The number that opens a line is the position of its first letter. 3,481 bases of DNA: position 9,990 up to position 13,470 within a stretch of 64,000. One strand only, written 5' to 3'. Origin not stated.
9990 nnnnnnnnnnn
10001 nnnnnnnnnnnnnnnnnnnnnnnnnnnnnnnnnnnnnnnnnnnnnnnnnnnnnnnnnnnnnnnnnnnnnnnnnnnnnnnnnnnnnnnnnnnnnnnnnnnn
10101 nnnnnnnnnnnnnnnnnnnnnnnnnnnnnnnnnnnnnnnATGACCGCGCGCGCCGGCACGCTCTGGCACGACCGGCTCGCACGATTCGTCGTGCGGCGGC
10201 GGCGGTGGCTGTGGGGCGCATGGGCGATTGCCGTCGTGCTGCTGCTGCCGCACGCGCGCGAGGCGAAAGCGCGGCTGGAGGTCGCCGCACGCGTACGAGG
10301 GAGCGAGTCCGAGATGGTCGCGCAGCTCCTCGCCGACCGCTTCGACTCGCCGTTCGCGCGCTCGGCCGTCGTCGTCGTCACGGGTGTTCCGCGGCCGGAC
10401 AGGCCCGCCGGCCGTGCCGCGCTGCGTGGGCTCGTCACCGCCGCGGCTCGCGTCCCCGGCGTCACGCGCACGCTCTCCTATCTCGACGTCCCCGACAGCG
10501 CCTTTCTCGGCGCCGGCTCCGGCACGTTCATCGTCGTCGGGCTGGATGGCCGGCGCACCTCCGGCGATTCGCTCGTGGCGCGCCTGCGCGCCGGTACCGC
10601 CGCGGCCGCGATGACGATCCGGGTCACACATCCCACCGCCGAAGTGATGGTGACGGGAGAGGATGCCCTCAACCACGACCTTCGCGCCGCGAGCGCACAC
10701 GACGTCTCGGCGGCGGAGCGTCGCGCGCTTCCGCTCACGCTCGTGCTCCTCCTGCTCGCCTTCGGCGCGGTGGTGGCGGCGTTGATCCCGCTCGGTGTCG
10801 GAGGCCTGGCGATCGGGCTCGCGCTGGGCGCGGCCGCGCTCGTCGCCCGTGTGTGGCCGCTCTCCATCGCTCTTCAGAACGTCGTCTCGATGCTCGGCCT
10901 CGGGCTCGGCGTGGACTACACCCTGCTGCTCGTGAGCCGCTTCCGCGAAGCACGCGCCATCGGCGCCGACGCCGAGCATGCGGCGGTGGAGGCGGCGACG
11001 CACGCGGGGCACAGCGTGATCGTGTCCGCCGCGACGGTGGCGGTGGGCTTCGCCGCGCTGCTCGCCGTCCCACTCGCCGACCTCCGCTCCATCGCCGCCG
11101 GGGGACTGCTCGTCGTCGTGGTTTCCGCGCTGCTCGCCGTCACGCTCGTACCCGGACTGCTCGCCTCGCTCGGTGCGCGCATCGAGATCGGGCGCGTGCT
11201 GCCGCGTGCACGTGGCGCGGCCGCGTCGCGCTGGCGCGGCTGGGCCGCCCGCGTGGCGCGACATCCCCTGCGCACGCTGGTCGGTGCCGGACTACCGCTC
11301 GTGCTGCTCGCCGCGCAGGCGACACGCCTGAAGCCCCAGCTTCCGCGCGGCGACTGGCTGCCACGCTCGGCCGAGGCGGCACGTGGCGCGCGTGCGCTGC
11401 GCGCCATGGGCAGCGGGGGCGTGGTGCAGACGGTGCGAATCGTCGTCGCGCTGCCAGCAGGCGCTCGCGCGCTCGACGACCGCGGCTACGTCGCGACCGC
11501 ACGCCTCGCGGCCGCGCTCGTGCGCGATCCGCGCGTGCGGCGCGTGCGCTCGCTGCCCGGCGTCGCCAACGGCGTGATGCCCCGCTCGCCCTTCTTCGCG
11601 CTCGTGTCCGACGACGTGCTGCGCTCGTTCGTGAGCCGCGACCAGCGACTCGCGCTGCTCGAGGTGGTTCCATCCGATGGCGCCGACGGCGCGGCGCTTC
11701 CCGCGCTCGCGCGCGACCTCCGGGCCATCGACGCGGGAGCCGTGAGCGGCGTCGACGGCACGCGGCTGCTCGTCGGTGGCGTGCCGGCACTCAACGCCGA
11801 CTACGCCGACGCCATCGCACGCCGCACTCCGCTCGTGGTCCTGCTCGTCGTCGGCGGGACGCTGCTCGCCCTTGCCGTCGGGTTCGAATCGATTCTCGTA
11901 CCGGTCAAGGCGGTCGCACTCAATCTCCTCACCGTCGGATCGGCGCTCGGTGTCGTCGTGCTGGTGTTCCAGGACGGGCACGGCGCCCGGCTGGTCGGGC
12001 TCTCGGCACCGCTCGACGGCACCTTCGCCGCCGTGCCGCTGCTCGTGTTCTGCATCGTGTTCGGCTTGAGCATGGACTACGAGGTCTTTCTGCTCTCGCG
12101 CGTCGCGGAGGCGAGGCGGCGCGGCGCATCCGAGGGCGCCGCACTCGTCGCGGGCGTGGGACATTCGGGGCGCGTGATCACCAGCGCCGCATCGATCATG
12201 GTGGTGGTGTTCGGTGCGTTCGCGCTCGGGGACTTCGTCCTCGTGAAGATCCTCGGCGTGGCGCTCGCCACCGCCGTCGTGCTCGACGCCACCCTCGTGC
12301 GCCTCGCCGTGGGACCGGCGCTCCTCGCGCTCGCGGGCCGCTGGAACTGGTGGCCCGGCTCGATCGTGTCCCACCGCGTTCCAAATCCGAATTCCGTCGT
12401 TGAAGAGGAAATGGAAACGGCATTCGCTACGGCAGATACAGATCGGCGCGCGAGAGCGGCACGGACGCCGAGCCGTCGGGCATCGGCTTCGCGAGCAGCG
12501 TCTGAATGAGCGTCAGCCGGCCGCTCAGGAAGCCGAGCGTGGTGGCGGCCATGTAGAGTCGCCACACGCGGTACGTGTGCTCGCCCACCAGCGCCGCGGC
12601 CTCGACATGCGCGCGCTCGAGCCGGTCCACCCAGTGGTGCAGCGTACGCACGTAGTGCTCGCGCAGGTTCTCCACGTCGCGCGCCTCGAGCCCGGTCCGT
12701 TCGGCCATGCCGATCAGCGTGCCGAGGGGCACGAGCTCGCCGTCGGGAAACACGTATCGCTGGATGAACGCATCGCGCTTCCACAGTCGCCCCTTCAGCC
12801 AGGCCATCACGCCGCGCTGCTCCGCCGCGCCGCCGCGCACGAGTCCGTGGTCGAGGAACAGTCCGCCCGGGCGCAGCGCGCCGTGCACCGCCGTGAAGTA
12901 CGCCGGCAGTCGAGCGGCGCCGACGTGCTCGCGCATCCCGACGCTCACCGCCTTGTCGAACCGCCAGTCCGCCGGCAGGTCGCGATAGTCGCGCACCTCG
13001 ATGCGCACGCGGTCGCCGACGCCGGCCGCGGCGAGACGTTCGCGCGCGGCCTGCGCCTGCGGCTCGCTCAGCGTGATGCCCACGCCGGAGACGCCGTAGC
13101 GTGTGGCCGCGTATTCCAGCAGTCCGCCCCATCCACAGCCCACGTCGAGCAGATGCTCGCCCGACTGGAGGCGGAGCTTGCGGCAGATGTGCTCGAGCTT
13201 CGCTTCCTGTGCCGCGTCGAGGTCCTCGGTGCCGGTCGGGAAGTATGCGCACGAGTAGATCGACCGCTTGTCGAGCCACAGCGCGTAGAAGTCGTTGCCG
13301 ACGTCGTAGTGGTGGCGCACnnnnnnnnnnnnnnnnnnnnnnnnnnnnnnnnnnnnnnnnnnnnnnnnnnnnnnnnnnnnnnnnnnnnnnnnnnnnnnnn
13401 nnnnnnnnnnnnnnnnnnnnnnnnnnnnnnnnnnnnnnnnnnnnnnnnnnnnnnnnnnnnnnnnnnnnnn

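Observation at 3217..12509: Nine-gene translationally coupled operon built around an aaRS-like amino acid:carrier-protein ligase: candidate pathway for an uncharacterised exported amino-lipid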

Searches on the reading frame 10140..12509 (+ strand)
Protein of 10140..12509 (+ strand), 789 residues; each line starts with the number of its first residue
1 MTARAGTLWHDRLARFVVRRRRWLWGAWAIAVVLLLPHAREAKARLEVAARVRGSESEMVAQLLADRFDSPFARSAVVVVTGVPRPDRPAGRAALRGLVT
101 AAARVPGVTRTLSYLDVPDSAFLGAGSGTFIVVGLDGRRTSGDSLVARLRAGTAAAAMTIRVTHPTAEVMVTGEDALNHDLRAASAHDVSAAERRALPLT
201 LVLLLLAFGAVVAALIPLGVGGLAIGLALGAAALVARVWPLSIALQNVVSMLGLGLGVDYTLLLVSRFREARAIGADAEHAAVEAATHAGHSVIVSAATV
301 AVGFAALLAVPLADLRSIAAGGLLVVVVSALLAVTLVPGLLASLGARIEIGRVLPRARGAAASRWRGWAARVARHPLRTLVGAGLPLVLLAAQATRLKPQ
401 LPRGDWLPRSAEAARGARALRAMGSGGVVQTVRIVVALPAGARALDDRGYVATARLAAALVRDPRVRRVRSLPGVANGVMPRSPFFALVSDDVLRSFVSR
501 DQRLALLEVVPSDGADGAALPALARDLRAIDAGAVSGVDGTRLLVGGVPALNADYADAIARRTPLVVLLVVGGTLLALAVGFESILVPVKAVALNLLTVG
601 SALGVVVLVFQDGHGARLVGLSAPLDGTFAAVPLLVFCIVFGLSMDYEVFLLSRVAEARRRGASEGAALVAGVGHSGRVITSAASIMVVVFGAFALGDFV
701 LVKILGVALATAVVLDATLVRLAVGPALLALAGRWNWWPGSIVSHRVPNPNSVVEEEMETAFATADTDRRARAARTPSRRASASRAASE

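Call 4: search_protein_families(library=pfam, proteins=[window:10140-12509:+], max_evalue=0.01)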
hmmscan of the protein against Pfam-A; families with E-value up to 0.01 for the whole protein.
window:10140-12509:+ (789 aa): 1 family
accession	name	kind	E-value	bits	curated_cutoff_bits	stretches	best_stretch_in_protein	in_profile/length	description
PF03176.21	MMPL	-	3.7e-61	207.4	20.5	2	132-377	91-331/333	MMPL family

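Call 5: search_protein_families(library=ncbifam, proteins=[window:10140-12509:+], max_evalue=0.01)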
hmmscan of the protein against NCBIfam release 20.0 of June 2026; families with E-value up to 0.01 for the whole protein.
window:10140-12509:+ (789 aa): 6 families
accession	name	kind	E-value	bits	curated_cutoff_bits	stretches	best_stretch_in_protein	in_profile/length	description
NF052608.1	TrhMmycExpMmpL3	equivalog_domain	1.1e-81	275.5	1400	2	535-740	536-739/992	trehalose monomycolate exporter MmpL3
TIGR00833.1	actII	subfamily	2.5e-45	155.1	874.7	2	24-480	9-463/910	MMPL family RND transporter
TIGR00921.1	2A067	subfamily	2e-30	105.5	351.9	2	165-344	170-346/733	hydrophobe/amphiphile efflux-3 (HAE3) family transporter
TIGR03480.1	HpnN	hypoth_equivalog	5.1e-21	74.4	751.85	2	165-392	247-463/862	hopanoid biosynthesis associated RND transporter like protein HpnN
NF045600.2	BstA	equivalog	2e-11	42.6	1400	2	620-731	328-438/903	sterol transporter cytoplasmic membrane protein BstA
NF052374.1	HopndTporHpnN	equivalog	2.6e-10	39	1100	1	154-345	240-427/858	hopanoid transporter HpnN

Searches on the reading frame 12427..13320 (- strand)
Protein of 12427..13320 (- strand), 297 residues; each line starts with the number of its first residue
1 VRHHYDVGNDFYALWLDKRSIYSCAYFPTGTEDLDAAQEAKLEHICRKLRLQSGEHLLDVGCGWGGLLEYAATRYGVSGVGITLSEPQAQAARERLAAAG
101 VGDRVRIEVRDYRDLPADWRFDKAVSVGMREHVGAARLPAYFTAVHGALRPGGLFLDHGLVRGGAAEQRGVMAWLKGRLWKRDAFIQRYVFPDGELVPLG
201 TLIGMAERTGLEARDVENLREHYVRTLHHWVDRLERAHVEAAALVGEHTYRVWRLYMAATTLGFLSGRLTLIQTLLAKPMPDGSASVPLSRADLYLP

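Call 8: search_protein_families(library=pfam, proteins=[window:12427-13320:-], max_evalue=0.001)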
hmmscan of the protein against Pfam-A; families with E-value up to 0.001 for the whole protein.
window:12427-13320:- (297 aa): 8 families
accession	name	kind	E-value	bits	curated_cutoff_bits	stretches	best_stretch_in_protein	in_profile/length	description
PF02353.26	CMAS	-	3.3e-86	289.5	27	1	2-273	11-272/273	Mycolic acid cyclopropane synthetase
PF13649.12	Methyltransf_25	-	4.7e-16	59.7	27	1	58-153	2-97/97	Methyltransferase domain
PF08241.18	Methyltransf_11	-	3.8e-12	47.1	21.2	1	58-155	1-93/95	Methyltransferase domain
PF08242.18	Methyltransf_12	-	2.7e-11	44.5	30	1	58-155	1-98/98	Methyltransferase domain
PF13847.12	Methyltransf_31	-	4e-07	30.3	27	1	52-156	2-108/145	Methyltransferase domain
PF13489.12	Methyltransf_23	-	7.8e-07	29.4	27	1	49-156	16-115/164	Methyltransferase domain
PF01728.25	FtsJ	-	6.7e-05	23.3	24.1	1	41-96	8-67/181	FtsJ-like methyltransferase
PF07021.18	MetW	-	0.00089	19.4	21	0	51-89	11-49/193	Methionine biosynthesis protein MetW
